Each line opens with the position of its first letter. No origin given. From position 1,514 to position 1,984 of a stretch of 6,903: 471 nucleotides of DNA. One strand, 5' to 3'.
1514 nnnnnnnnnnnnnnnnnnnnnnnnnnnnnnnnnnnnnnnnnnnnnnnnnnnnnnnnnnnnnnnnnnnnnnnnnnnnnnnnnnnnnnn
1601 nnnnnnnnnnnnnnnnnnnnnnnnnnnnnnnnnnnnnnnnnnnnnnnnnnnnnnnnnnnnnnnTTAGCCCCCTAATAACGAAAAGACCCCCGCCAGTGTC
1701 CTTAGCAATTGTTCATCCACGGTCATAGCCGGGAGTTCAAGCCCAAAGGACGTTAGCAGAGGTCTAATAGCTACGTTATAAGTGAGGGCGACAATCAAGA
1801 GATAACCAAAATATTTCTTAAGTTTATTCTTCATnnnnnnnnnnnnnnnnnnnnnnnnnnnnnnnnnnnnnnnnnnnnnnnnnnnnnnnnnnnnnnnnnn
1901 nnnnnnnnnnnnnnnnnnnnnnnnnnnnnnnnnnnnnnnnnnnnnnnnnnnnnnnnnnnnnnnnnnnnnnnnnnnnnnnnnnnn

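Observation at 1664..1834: Unlisted 56-aa membrane micro-ORF translationally coupled to the basic protein gene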

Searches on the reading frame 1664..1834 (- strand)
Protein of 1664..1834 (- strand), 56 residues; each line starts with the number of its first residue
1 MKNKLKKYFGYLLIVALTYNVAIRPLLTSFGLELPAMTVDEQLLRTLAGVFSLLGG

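Call 8: search_protein_families(library=phrogs, proteins=[window:1664-1834:-], max_evalue=0.1)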
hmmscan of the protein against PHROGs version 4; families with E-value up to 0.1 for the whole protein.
window:1664-1834:- (56 aa): 1 family
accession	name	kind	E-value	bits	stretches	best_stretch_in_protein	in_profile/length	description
phrog_2024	-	unknown function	0.0054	17.5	1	6-41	17-53/65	-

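Call 9: search_protein_families(library=pfam, proteins=[window:1664-1834:-], max_evalue=0.1)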
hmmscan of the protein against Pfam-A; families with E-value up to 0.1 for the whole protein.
window:1664-1834:- (56 aa): 0 families

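Call 10: search_dna_similar(query=window:1664-1834:-, collection=phages, mode=protein, max_evalue=10, max_rows=40)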
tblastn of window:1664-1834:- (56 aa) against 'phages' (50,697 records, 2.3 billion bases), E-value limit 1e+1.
Records with a match: 1; places in all: 1; records where one place covers at least 80% of the query: 1.
Best place of each record, by identity: <60% 1.
By first word of the organism name: Listeria 1.
By host as written in the record: Listeria monocytogenes LM 71 1.
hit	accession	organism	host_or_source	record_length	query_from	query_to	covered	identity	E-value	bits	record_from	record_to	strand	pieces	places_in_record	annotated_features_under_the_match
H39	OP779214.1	Listeria phage LP-P111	Listeria monocytogenes LM 71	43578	2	55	96%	31.5%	7e+0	29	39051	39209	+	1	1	holin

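Call 12: find_homologous_proteins(query=window:1664-1834:-, max_evalue=1)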
Query window:1664-1834:- (56 aa): 19 proteins with E <= 1 among 19 candidates.
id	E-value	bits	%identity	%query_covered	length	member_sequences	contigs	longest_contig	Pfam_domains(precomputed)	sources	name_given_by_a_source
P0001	3.4e-26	107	98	100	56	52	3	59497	-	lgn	-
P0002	2.7e-25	104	95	100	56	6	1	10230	-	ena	-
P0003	1.6e-23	98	89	100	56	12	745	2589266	-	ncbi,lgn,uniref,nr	ncbi:hypothetical protein GRU80_000035 [Salmonella enterica]|uniref:Uncharacterized protein n=1 Tax=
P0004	2.3e-23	98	89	100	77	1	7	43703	-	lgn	-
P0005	3.1e-23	98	86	100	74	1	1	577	-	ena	-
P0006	3.2e-23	97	88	100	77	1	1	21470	-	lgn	-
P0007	3.6e-23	97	84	100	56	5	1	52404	-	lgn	-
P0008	7.8e-23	96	86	100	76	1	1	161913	-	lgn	-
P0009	8.0e-23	96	88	100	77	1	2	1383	-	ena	-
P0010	1.0e-22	96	86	100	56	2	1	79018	-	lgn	-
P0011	2.3e-22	95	86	100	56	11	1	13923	-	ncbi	-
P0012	2.5e-22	95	84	100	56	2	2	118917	-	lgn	-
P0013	1.5e-21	92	80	100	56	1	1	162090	-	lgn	-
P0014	2.5e-21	92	82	100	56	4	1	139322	-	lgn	-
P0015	3.8e-21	91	82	100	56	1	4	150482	-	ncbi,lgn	ncbi:hypothetical protein ABIV32_001562 [Salmonella enterica subsp. enterica]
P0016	4.0e-21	91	82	100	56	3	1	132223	-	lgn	-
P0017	1.8e-20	89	80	100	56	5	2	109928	-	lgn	-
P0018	3.3e-20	88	80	100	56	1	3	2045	-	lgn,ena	-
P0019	1.1e-19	87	77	100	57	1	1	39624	-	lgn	-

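Call 20: find_encoding_contigs(protein=P0019, flank=8000, max_places=3)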
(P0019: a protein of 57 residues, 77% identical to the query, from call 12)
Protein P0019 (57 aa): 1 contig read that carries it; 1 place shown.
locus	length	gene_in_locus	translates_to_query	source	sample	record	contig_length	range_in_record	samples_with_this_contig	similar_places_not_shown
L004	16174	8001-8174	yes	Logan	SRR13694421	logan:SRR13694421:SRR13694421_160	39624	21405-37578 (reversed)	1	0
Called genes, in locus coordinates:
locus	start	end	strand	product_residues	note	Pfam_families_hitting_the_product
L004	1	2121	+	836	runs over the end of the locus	-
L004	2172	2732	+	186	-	PF21430:DTP-pb9_B-dom (weak)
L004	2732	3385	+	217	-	-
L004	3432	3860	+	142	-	PF22262:DUF6950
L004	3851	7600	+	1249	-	PF13550:Phage-tail_3 (weak), PF09327:Phage_Tail_Tip, PF12421:Ig_GpJ_C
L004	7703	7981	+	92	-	-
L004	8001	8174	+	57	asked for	-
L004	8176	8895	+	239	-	-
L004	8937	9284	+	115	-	-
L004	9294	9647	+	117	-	PF08291:Peptidase_M15_3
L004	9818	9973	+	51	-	PF11056:UvsY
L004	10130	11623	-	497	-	PF21241:UvsW_N, PF04851:ResIII, PF00270:DEAD, PF18766:SWI2_SNF2 (weak), PF00271:Helicase_C (weak)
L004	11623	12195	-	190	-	-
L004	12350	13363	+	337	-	-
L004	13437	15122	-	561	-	PF00239:Resolvase, PF07508:Recombinase (weak), PF13408:Zn_ribbon_recom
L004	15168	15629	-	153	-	-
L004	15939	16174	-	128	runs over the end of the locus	-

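Call 21: find_encoding_contigs(protein=P0017, flank=8000, max_places=3)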
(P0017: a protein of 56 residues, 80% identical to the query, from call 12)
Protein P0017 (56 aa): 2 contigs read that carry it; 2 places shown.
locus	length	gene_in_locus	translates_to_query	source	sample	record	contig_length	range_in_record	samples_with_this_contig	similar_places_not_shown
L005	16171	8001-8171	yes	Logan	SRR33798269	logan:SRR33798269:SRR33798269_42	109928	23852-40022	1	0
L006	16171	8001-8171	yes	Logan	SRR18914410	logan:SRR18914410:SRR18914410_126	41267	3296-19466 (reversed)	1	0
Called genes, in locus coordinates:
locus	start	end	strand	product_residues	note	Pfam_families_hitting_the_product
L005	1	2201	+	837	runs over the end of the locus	-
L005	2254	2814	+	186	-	-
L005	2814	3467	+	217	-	PF09931:Phage_phiJL001_Gp84_N (faint)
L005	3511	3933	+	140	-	PF22262:DUF6950 (weak)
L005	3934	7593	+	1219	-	PF00041:fn3 (faint), PF09327:Phage_Tail_Tip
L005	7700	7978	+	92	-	-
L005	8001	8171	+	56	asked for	-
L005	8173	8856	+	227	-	-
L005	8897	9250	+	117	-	-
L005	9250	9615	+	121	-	PF08291:Peptidase_M15_3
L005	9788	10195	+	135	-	PF11056:UvsY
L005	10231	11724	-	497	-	PF21241:UvsW_N, PF04851:ResIII, PF00270:DEAD, PF18766:SWI2_SNF2, PF00271:Helicase_C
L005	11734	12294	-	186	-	PF21817:CapR (weak)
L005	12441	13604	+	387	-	PF21817:CapR (faint)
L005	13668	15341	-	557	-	PF00239:Resolvase, PF07508:Recombinase, PF13408:Zn_ribbon_recom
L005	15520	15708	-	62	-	-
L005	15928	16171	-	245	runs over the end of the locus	PF05736:OprF (weak), PF13505:OMP_b-brl, PF03922:OmpW, PF10895:DUF2715 (faint), PF16961:OmpA_like (weak)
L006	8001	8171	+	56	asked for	-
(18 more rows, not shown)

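Call 22: find_encoding_contigs(protein=P0018, flank=8000, max_places=3)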
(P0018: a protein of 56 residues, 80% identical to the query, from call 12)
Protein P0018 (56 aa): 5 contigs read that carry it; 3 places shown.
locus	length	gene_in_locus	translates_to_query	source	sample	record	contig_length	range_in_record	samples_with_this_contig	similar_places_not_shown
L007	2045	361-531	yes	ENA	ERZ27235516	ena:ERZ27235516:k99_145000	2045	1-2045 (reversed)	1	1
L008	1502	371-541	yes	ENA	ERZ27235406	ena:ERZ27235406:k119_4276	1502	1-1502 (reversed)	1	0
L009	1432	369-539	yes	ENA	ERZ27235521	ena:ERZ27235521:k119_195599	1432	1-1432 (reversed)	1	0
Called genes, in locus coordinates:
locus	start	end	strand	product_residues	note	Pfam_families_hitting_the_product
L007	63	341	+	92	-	-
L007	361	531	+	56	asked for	-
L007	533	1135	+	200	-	-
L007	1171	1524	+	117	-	-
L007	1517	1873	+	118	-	PF08291:Peptidase_M15_3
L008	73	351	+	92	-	-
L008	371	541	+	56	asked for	-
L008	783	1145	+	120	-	-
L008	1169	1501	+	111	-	?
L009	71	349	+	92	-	-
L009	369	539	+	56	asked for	-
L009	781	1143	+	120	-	-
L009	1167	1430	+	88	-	?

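Call 23: find_encoding_contigs(protein=P0003, flank=8000, max_places=4)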
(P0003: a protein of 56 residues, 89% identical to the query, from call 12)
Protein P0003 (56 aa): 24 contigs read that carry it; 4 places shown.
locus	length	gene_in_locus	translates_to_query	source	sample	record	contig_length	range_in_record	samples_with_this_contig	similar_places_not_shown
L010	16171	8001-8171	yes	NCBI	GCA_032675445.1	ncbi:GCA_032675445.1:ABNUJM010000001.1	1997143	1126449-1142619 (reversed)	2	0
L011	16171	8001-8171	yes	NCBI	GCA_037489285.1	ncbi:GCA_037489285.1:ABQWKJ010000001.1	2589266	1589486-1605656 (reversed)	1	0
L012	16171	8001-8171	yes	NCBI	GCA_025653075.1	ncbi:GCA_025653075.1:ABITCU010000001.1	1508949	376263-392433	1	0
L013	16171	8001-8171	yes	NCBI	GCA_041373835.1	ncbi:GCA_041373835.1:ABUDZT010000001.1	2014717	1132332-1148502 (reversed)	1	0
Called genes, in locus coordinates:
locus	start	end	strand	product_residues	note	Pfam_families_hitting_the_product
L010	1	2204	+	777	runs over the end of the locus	-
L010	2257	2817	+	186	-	-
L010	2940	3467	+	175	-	-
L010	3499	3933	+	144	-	PF22262:DUF6950 (weak)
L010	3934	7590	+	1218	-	PF09327:Phage_Tail_Tip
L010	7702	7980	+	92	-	-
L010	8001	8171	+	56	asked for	-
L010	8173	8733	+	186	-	-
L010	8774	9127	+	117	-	-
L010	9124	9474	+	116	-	PF08291:Peptidase_M15_3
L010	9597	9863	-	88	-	PF09097:Phage-tail_1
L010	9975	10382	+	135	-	PF11056:UvsY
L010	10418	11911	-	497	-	PF21241:UvsW_N, PF04851:ResIII, PF00270:DEAD, PF18766:SWI2_SNF2 (weak), PF00271:Helicase_C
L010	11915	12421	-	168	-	-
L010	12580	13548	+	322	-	-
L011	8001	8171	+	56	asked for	-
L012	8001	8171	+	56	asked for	-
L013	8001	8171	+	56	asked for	-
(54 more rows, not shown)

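Call 24: find_encoding_contigs(protein=P0013, flank=8000, max_places=2)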
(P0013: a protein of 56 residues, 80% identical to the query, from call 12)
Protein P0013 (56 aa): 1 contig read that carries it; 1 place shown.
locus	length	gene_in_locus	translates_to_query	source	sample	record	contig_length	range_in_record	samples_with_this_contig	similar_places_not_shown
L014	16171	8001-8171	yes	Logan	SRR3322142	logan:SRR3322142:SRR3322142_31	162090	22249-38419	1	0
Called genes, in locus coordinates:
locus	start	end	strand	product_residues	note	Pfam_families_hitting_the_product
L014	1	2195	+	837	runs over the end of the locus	-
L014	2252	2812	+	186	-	-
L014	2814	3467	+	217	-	-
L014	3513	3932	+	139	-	PF22262:DUF6950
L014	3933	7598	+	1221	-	PF13550:Phage-tail_3 (faint), PF00041:fn3 (faint), PF09327:Phage_Tail_Tip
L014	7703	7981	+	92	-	-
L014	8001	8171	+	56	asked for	-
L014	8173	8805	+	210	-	-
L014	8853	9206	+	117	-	-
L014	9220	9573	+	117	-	PF08291:Peptidase_M15_3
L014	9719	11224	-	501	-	PF21241:UvsW_N, PF04851:ResIII, PF00270:DEAD, PF18766:SWI2_SNF2 (weak), PF00271:Helicase_C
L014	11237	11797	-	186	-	-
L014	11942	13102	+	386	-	PF21817:CapR (faint)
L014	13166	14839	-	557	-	PF00239:Resolvase, PF07508:Recombinase (weak), PF13408:Zn_ribbon_recom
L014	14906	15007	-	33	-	-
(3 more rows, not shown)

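Call 25: find_encoding_contigs(protein=P0016, flank=8000, max_places=2)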
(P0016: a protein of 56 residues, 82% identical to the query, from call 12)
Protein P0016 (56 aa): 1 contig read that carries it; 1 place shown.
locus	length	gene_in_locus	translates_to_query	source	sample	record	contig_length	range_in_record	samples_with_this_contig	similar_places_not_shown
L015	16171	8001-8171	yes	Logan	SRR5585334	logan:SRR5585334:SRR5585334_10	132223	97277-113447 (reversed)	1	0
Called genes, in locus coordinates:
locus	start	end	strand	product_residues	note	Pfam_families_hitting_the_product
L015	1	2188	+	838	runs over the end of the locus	-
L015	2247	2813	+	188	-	-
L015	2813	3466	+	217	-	-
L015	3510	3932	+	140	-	PF22262:DUF6950 (weak)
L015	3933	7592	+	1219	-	PF13550:Phage-tail_3 (faint), PF00041:fn3 (faint), PF09327:Phage_Tail_Tip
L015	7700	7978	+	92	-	-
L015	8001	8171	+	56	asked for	-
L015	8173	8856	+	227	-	-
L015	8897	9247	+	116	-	-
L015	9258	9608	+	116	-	PF08291:Peptidase_M15_3, PF05951:Peptidase_M15_2 (weak)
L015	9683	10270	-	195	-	PF10544:T5orf172 (weak)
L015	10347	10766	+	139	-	-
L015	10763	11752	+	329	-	-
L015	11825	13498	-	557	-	PF00239:Resolvase, PF07508:Recombinase, PF13408:Zn_ribbon_recom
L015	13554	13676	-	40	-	-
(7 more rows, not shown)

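Call 26: find_encoding_contigs(protein=P0014, flank=8000, max_places=2)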
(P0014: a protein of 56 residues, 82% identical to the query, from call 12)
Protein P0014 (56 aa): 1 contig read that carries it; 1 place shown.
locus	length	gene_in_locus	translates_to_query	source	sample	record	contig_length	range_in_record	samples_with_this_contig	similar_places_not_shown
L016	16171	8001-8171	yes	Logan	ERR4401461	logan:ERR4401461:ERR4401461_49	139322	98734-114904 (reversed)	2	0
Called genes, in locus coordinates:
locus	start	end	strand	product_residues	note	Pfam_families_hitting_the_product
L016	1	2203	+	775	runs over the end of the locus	PF09851:SHOCT (weak)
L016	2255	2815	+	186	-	-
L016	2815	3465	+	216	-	-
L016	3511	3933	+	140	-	PF22262:DUF6950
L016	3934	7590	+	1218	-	PF09327:Phage_Tail_Tip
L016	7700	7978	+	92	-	-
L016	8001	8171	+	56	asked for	-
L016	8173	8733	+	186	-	-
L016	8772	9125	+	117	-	-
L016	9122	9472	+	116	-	PF08291:Peptidase_M15_3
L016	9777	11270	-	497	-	PF21241:UvsW_N, PF04851:ResIII, PF00270:DEAD, PF18766:SWI2_SNF2 (weak), PF00271:Helicase_C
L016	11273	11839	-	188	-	-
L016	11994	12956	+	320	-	-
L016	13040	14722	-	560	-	PF00239:Resolvase, PF07508:Recombinase (weak), PF13408:Zn_ribbon_recom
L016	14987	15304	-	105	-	-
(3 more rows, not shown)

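Call 27: search_protein_representatives(alignment_id=A1)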
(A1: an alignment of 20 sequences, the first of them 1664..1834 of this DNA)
Query: 20 sequences, 56 profile positions. Proteins with E-value up to 0.001 (for the whole library): 5; up to 1e-10: 3; up to 1e-30: 1. The best 5 are listed.
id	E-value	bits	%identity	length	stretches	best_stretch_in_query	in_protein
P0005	1.0e-32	128.2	-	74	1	1-56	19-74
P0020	3.1e-15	72.2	-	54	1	5-55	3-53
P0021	1.0e-14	70.6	-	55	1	5-55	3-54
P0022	7.4e-09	51.8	-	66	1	3-55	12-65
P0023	3.3e-05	40.1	-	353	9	26-49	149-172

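Call 29: find_encoding_contigs(protein=P0020, flank=8000, max_places=3)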
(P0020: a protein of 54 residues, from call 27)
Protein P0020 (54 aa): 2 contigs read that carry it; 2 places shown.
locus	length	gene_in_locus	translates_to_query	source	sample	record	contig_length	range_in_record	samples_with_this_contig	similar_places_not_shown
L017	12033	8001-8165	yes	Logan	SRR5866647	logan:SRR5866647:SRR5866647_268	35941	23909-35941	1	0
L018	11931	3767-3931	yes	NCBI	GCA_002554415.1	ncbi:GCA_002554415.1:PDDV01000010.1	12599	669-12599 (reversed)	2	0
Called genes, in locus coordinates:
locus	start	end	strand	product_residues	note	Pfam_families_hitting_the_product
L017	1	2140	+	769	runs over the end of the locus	-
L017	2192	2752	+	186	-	-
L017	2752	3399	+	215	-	PF09931:Phage_phiJL001_Gp84_N (weak)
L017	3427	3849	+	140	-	PF22262:DUF6950 (weak)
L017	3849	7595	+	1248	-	PF09327:Phage_Tail_Tip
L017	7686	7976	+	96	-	-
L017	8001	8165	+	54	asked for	-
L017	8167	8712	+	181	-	-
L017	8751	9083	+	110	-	-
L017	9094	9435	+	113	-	PF08291:Peptidase_M15_3, PF05951:Peptidase_M15_2 (weak)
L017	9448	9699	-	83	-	PF26831:Phage_T4_Spanin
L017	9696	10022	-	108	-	-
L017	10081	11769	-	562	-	PF00239:Resolvase, PF07508:Recombinase (weak), PF13408:Zn_ribbon_recom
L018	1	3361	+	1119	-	PF09327:Phage_Tail_Tip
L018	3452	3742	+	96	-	-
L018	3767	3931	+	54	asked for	-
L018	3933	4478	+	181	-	-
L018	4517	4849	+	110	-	-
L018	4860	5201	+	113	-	PF08291:Peptidase_M15_3, PF05951:Peptidase_M15_2 (weak)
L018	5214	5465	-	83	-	PF26831:Phage_T4_Spanin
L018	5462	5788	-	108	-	-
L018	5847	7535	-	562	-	PF00239:Resolvase, PF07508:Recombinase (weak), PF13408:Zn_ribbon_recom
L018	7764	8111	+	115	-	-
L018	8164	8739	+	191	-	PF02613:Nitrate_red_del (weak)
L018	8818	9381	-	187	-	PF07273:DUF1439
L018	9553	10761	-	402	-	PF07690:MFS_1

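Call 30: find_encoding_contigs(protein=P0022, flank=8000, max_places=3)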
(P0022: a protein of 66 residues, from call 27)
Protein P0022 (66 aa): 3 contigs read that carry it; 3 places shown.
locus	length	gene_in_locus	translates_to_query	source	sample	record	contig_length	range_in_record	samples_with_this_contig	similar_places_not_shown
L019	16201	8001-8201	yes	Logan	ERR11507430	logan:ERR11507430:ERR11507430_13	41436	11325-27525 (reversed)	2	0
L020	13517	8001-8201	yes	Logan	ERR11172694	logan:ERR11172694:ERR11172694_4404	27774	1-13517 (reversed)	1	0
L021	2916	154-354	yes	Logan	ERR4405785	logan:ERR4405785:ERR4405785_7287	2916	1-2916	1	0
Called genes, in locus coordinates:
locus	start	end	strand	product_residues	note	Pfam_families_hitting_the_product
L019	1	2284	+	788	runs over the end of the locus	PF09851:SHOCT (faint)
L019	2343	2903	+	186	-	-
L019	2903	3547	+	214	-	PF09931:Phage_phiJL001_Gp84_N (weak)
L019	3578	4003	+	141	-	PF22262:DUF6950 (weak)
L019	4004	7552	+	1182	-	PF13550:Phage-tail_3 (faint), PF09327:Phage_Tail_Tip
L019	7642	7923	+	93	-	-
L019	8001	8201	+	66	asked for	-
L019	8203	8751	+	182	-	-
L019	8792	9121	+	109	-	-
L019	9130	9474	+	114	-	PF08291:Peptidase_M15_3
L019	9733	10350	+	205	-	PF28043:KwaA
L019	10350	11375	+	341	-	PF16162:KwaB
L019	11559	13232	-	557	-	PF00239:Resolvase, PF07508:Recombinase (faint), PF13408:Zn_ribbon_recom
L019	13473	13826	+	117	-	-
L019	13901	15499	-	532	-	PF02203:TarH, PF00672:HAMP (weak), PF00015:MCPsignal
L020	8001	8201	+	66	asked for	-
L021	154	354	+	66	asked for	-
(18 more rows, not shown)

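Call 32: search_protein_families(library=phrogs, alignment_id=A2, max_evalue=1)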
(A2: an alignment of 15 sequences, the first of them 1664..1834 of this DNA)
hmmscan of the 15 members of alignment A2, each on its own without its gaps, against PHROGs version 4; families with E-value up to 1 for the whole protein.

A. member 1, window:1664-1834:- (56 aa): 1 family
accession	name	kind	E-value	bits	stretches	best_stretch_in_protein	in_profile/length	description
phrog_2024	-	unknown function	0.0054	17.5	1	6-41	17-53/65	-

B. families by the number of members that match (of 15 scanned): 1 family
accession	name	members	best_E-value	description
phrog_2024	-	10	0.0004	-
